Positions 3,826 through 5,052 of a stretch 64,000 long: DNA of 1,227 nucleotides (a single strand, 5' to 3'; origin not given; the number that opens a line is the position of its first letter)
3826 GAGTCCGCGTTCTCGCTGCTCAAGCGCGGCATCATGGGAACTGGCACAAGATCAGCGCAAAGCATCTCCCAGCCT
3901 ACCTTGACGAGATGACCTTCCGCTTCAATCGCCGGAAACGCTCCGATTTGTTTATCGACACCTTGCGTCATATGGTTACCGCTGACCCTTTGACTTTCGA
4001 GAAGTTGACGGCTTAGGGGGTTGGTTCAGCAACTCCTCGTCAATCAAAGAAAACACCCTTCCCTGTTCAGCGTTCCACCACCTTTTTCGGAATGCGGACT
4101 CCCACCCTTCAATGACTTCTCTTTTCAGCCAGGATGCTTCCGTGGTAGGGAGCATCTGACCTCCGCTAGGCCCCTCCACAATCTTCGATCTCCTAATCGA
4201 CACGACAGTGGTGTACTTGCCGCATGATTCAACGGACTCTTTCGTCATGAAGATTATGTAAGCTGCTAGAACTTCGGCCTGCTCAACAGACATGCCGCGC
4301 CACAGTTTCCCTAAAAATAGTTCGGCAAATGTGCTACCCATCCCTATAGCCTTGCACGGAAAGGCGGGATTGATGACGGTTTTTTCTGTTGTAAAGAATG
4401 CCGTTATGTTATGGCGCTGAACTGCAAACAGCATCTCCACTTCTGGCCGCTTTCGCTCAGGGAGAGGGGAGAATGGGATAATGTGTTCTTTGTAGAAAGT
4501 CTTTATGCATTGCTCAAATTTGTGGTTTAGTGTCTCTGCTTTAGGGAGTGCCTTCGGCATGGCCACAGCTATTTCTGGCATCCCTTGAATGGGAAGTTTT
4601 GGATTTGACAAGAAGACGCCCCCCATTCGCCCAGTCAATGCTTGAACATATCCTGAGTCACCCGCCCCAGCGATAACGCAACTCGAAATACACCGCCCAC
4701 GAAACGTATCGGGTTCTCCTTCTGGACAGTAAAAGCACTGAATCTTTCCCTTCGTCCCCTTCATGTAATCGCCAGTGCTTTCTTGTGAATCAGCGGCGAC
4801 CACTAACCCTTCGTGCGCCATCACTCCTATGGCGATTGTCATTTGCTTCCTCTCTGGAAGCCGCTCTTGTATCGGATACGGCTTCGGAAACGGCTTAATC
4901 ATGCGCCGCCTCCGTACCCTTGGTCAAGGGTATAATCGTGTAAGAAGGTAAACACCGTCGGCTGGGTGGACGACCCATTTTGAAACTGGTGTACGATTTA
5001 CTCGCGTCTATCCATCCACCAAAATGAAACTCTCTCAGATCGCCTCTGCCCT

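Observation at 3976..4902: Orphan proteasome-beta/HslV-like Ntn hydrolase on a low-GC islet, abutting a decayed IS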

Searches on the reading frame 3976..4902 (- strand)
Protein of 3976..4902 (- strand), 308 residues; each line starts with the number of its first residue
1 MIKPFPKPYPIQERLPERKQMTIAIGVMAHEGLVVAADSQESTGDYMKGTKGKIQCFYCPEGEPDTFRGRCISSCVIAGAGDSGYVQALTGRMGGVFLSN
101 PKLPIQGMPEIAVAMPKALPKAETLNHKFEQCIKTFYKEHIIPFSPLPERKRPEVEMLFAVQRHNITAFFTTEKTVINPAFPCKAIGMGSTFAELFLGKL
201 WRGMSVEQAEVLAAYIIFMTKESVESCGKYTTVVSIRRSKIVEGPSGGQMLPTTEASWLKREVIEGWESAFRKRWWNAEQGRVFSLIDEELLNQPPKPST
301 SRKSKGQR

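Call 4: search_protein_families(library=pfam, proteins=[window:3976-4902:-], max_evalue=10)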
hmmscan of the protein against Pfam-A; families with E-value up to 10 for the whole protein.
window:3976-4902:- (308 aa): 1 family
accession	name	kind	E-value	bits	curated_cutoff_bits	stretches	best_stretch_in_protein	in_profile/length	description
PF00227.31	Proteasome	-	0.00037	20.6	22.4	2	182-232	134-185/189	Proteasome subunit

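Call 5: search_protein_families(library=ncbifam, proteins=[window:3976-4902:-], max_evalue=10)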
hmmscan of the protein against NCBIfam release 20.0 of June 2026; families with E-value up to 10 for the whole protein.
window:3976-4902:- (308 aa): 3 families
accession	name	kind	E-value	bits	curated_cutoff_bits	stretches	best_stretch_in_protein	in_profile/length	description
NF003964.0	PRK05456.1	equivalog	0.031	13.9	137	1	154-199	97-142/179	ATP-dependent protease subunit HslV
TIGR03634.1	arc_protsome_B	equivalog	0.056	13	224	1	22-49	2-29/185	archaeal proteasome endopeptidase complex subunit beta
NF005886.0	PRK07849.1-1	equivalog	0.16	11.2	253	1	216-270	182-237/291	aminodeoxychorismate lyase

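Call 6: search_solved_structures(query=window:3976-4902:-, max_evalue=10, show_alignments=3)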
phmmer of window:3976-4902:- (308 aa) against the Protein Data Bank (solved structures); distinct sequences matched with E-value up to 10: 14.
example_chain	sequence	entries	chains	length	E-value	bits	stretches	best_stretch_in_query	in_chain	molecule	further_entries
5fmg_E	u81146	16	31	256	0.031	16.6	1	131-226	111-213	PROTEASOME SUBUNIT ALPHA TYPE | 20S proteasome alpha-5 subunit | Proteasome subunit alpha type-5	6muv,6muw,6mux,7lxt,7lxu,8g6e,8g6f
7qve_o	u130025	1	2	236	0.035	16.5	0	22-49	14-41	Proteasome subunit beta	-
6fvx_b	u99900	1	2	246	0.089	15.1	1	180-226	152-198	Proteasome subunit alpha type-2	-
6fvw_b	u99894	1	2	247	0.09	15.1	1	180-226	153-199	Proteasome subunit alpha type-2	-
6fvy_b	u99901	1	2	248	0.091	15.1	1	180-226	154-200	Proteasome subunit alpha type-2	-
4hrc_A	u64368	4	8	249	0.092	15.1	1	180-226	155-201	Proteasome component Y7 | Proteasome subunit alpha type-2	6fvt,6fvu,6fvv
6ef2_B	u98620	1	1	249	0.093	15.1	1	180-226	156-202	Proteasome subunit alpha type-2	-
10mt_B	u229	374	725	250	0.094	15.1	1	180-226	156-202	Proteasome subunit alpha type-2 | PROTEASOME COMPONENT Y7 | 20S PROTEASOME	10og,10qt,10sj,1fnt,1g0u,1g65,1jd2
2rpi_A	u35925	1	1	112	0.16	14.3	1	253-283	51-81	Ribonuclease H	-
1jl2_A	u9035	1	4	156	0.26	13.6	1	253-283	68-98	Chimera of Ribonuclease HI, Ribonuclease H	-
1ril_A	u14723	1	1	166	0.33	13.3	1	253-283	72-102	RIBONUCLEASE H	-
9f9p_E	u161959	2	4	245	0.37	13.1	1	155-222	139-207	Proteasome subunit alpha type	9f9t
7z3h_A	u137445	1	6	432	1.7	10.9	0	236-270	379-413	Transferase-like protein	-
3kd6_A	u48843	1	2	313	2.3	10.5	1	168-230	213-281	Carbohydrate kinase, PfkB family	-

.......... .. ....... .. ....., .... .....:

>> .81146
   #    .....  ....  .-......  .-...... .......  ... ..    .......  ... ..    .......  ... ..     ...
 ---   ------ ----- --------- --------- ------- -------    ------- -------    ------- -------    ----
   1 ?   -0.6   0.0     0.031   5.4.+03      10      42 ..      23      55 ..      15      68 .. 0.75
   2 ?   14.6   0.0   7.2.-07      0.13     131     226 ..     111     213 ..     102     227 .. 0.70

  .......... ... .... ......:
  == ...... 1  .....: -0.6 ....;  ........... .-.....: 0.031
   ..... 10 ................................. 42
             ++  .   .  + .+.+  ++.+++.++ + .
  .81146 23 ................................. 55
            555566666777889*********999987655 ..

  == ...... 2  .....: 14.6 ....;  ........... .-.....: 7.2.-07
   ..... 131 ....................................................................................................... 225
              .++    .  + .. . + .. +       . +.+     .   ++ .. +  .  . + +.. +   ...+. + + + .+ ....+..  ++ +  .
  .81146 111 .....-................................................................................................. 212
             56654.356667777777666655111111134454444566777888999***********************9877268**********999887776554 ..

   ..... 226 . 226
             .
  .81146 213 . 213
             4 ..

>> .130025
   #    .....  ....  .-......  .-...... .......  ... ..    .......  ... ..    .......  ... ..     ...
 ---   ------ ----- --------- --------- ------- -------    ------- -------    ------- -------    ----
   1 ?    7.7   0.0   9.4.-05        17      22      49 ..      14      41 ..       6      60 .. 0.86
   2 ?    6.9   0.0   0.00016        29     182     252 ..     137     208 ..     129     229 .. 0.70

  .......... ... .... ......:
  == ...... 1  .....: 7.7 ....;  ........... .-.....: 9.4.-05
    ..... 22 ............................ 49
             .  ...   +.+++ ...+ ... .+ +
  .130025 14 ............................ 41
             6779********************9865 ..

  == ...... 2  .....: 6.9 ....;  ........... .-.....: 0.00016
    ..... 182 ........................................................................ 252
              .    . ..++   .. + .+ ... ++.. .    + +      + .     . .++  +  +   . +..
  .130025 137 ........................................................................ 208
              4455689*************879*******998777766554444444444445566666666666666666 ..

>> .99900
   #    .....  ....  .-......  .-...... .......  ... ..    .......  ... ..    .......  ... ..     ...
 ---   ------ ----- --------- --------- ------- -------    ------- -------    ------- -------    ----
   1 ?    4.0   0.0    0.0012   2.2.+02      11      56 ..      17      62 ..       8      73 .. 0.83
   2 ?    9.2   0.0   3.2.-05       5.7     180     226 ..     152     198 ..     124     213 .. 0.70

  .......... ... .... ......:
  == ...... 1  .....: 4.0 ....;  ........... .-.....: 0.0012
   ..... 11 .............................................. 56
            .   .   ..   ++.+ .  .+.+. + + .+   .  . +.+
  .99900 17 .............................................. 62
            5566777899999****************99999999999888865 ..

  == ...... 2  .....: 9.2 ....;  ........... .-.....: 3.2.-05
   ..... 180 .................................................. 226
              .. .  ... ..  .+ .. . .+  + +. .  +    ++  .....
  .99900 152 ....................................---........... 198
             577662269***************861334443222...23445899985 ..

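Call 7: find_homologous_proteins(query=window:3976-4902:-, max_evalue=0.001)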
Query window:3976-4902:- (308 aa): 34 proteins with E <= 0.001 among 965 candidates.
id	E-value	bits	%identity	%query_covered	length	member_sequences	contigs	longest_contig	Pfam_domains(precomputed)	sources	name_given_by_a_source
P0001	9.5e-208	706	100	100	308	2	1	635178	-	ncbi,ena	-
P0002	5.2e-130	451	67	98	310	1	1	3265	-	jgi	jgi:hypothetical protein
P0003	6.5e-127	441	65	100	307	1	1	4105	PF00227.32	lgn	-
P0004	6.3e-114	398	64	94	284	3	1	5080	-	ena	-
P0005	4.5e-107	376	59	94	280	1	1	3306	-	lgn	-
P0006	9.7e-103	362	59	94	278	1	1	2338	-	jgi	jgi:hypothetical protein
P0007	2.1e-101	357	56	99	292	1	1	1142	PF00227.32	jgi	-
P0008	2.7e-97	344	57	94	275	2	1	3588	-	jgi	-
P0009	1.3e-90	322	55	91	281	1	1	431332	PF00227.32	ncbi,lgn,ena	-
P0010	1.4e-90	322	56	88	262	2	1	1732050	PF00227.32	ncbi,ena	-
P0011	3.2e-90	320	54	94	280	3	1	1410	-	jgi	jgi:hypothetical protein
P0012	7.2e-90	319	54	94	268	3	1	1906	-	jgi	-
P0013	5.8e-89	316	54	94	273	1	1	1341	-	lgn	-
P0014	5.0e-87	310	54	94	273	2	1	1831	-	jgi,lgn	jgi:ATP-dependent protease HslVU (ClpYQ) peptidase subunit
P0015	1.5e-81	292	49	97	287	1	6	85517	-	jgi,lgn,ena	-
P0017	1.7e-73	266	48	96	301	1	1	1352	PF00227.32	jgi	jgi:hypothetical protein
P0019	1.9e-66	242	43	96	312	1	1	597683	-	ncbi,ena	-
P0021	1.6e-62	229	41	97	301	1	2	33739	PF00227.32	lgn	-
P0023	2.2e-60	222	50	77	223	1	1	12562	PF00227.32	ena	-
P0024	6.0e-59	218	44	90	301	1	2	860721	PF00227.32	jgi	jgi:hypothetical protein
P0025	2.3e-57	213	42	90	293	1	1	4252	PF00227.32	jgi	jgi:hypothetical protein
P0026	4.4e-55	205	42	93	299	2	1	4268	PF00227.32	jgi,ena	jgi:20S proteasome alpha/beta subunit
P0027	5.6e-55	205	42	94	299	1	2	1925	PF00227.32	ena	-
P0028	1.7e-51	193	40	93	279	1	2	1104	PF00227.32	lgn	-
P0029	5.2e-45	172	40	90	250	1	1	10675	PF00227.32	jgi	jgi:hypothetical protein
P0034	3.7e-17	81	30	92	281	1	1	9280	-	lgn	-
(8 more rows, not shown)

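Call 10: search_solved_structures(query=A1, max_evalue=1, show_alignments=2)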
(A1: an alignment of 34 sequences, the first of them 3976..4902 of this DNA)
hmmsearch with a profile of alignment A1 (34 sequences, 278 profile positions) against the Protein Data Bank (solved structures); distinct sequences matched with E-value up to 1: 180 (the best 60 are shown).
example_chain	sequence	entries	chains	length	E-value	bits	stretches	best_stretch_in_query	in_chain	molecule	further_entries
5fmg_E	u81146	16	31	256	4.3e-07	32.5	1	124-192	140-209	PROTEASOME SUBUNIT ALPHA TYPE | 20S proteasome alpha-5 subunit | Proteasome subunit alpha type-5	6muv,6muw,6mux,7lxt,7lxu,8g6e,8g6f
9f9p_E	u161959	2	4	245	2.6e-05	26.7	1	124-191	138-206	Proteasome subunit alpha type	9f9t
6z46_H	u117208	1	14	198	0.00018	24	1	4-213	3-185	Proteasome subunit beta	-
3h4p_A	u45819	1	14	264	0.00018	23.9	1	124-243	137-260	Proteasome subunit alpha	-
5fmg_L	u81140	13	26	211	0.00029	23.3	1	129-221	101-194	PROTEASOME SUBUNIT BETA TYPE | 20S proteasome beta-5 subunit | Proteasome subunit beta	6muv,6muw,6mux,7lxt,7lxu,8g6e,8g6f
5ji3_A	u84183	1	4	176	0.00037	22.9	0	1-41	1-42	ATP-dependent protease subunit HslV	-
9y0k_L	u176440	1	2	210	0.0004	22.8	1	129-221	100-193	Proteasome subunit beta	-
5ji2_A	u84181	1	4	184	0.00043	22.7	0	1-41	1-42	ATP-dependent protease subunit HslV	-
3h4p_a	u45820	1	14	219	0.00062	22.2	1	1-35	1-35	Proteasome subunit beta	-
4g4e_A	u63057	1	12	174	0.00065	22.1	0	10-41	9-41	ATP-dependent protease subunit HslV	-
9y0l_L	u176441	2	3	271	0.00066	22.1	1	129-221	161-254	Proteasome subunit beta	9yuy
6pxi_A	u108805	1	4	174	0.00077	21.9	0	10-41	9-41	ATP-dependent protease subunit HslV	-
1e94_A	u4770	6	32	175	0.00078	21.9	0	10-41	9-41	HEAT SHOCK PROTEIN HSLV | ATP-DEPENDENT PROTEASE HSLV | HEAT SHOCK LOCUS HSLV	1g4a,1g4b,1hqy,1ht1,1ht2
6td5_L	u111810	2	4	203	0.00078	21.9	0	135-213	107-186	Proteasome subunit beta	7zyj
1ned_A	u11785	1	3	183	0.0009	21.7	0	10-41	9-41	HSLV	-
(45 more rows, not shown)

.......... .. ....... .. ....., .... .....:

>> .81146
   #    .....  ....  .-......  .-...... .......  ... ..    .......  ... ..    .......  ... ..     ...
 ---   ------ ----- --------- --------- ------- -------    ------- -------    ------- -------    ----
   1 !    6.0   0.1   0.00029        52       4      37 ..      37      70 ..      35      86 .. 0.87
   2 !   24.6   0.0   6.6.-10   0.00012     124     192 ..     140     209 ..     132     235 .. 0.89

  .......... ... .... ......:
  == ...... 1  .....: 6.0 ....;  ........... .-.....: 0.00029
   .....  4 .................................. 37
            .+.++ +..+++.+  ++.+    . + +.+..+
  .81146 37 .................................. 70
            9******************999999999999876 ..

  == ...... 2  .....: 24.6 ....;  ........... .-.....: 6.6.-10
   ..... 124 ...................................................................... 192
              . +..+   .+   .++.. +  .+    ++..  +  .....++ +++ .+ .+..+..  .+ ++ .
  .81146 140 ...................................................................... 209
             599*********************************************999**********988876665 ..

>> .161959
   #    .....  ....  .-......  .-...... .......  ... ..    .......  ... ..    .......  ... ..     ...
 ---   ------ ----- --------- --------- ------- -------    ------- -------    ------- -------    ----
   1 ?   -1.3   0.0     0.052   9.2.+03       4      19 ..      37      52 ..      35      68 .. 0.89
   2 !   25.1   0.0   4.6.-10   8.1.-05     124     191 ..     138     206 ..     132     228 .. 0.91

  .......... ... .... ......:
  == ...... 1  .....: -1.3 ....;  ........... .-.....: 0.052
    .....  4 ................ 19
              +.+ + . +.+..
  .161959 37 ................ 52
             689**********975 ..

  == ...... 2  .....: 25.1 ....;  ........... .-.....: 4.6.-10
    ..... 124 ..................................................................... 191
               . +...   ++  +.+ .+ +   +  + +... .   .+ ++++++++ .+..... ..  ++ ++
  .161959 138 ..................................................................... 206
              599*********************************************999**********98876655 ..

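Call 12: find_encoding_contigs(protein=P0010, flank=10000, max_places=3)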
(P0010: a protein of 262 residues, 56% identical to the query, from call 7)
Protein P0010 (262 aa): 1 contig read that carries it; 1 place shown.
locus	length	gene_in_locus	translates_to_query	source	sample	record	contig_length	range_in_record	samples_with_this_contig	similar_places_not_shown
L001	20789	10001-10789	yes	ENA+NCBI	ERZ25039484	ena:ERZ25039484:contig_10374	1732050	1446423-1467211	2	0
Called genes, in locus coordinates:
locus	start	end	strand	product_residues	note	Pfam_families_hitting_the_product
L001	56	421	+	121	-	PF00903:Glyoxalase, PF18029:Glyoxalase_6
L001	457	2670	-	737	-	PF01734:Patatin, PF01103:Omp85 (weak)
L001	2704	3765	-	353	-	PF13387:Lnb_N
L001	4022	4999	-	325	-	-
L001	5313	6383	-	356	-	PF00672:HAMP, PF00512:HisKA, PF02518:HATPase_c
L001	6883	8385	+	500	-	PF02085:Cytochrom_CIII (faint), PF13435:Cytochrome_C554 (faint), PF14537:Cytochrom_c3_2 (faint), PF22678:Cytochrom_c_NrfB-like (faint), PF09699:Paired_CXXCH_1, PF14522:Cytochrome_C7 (weak), PF09699:Paired_CXXCH_1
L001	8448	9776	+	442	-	PF10282:Lactonase (faint), PF22807:TrAA12 (faint), PF08450:SGL, PF24684:Vgb_lyase, PF01436:NHL (weak), PF17170:DUF5128, PF08450:SGL (weak), PF01436:NHL (weak), +4 more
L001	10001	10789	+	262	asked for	PF00227:Proteasome (faint)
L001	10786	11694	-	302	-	PF12760:Zn_ribbon_IS1595, PF12762:DDE_Tnp_IS1595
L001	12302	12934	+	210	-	PF07238:PilZ (weak)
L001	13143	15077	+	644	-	PF12969:DUF3857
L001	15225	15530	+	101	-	PF17209:Hfq, PF21979:Hfq_1 (faint)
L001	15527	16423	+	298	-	PF00459:Inositol_P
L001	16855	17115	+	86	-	PF12797:Fer4_2 (faint), PF12837:Fer4_6 (faint), PF13237:Fer4_10 (weak), PF14697:Fer4_21 (faint), PF12800:Fer4_4 (faint), PF12838:Fer4_7, PF13187:Fer4_9 (weak), PF00037:Fer4, +2 more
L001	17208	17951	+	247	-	PF11967:RecO_N, PF02565:RecO_C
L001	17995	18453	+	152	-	PF14300:DMP19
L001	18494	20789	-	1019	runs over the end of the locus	-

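Call 13: find_encoding_contigs(protein=P0009, flank=10000, max_places=3)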
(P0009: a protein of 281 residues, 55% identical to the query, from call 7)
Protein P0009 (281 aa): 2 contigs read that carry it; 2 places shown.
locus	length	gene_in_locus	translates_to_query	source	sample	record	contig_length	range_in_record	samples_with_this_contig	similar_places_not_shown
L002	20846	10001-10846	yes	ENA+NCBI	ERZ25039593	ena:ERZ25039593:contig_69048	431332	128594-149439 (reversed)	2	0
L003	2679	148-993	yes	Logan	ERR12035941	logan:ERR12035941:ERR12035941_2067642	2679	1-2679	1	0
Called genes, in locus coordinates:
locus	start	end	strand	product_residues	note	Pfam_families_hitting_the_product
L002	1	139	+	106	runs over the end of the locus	-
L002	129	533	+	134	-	-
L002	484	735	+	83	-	-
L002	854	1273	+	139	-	-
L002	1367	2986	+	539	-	PF00999:Na_H_Exchanger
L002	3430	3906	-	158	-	PF00210:Ferritin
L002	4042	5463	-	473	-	PF00144:Beta-lactamase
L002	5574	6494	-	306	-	PF00072:Response_reg (weak), PF00196:GerE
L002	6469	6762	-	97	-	PF07238:PilZ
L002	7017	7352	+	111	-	PF01713:Smr (faint)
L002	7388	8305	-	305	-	PF19300:BPD_transp_1_N, PF00528:BPD_transp_1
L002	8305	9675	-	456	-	PF01595:CNNM, PF00571:CBS (weak), PF03471:CorC_HlyC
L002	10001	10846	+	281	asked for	PF00227:Proteasome (faint)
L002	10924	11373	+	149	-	-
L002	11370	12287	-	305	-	PF12760:Zn_ribbon_IS1595, PF12762:DDE_Tnp_IS1595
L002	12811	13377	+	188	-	PF00474:SSF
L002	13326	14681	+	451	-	PF00474:SSF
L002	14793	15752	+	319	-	PF00561:Abhydrolase_1, PF12146:Hydrolase_4 (faint), PF12697:Abhydrolase_6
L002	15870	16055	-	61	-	-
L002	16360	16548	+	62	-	-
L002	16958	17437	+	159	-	PF00072:Response_reg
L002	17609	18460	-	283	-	PF13677:MotB_plug, PF00691:OmpA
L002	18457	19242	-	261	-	PF20560:MotA_N, PF01618:MotA_ExbB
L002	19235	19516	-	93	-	PF06289:FlbD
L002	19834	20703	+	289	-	PF00669:Flagellin_N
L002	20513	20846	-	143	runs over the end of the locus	-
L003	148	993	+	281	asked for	PF00227:Proteasome (faint)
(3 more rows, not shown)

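Call 14: find_encoding_contigs(protein=P0019, flank=10000, max_places=3)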
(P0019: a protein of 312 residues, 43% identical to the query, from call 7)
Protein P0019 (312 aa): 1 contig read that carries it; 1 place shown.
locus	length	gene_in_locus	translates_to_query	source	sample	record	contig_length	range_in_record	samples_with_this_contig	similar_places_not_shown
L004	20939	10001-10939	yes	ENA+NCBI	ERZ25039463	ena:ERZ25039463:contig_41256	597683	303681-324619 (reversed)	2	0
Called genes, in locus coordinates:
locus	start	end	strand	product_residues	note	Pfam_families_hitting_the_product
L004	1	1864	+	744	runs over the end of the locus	PF01734:Patatin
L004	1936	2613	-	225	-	PF00311:PEPcase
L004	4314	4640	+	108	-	-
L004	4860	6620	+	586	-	PF16499:Melibiase_2, PF17801:Melibiase_C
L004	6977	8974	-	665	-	PF02366:PMT, PF13231:PMT_2, PF07719:TPR_2 (faint)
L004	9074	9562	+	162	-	PF18181:SLATT_1, PF14015:DUF4231, PF18184:SLATT_3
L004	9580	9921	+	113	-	-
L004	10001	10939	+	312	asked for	-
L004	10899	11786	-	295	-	PF12760:Zn_ribbon_IS1595, PF12762:DDE_Tnp_IS1595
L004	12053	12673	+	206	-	-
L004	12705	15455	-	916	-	PF03200:Glyco_hydro_63 (faint), PF22422:MGH1-like_GH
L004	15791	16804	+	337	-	-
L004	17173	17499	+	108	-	PF03840:SecG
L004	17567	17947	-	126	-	-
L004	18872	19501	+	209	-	PF00753:Lactamase_B, PF19583:ODP (faint), PF23023:Anti-Pycsar_Apyc1 (weak)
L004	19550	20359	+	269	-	PF00882:Zn_dep_PLPC, PF13803:DUF4184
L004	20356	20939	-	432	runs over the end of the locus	PF01321:Creatinase_N, PF00557:Peptidase_M24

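Call 17: predict_structure(alignment_id=A1)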
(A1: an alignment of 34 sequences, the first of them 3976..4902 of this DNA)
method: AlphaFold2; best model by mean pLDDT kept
length: 308 residues; sequences in the alignment: 34
mean_pLDDT: 85.4   pTM: 0.82
mean pLDDT of the five models: 85.4, 85.1, 85.1, 84.8, 84.9
residues with pLDDT >= 90: 180; 70-90: 72; 50-70: 49; < 50: 7
segments of 3 or more residues with pLDDT < 50: 45-49
pLDDT, mean of each block of 10 residues (from residue 1): 66 57 92 92 49 88 71 95 91 97 82 63 89 96 86 91 92 94 94 95 97 95 80 95 89 94 94 86 93 81 57
secondary structure, 60 per line:
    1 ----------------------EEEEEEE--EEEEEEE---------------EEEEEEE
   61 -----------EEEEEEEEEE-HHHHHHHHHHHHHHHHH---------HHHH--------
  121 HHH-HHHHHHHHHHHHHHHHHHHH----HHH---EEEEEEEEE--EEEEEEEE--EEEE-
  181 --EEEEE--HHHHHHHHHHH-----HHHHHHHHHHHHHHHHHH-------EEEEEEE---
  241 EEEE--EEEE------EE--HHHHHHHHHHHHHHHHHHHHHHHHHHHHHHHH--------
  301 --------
elements in order: E23-29 E32-38 E54-60 E72-81 H83-99 H109-112 H125-144 E155-163 E166-173 E176-179 E183-187 H190-200 H206-223 E231-237 E241-244 E247-250 H261-292
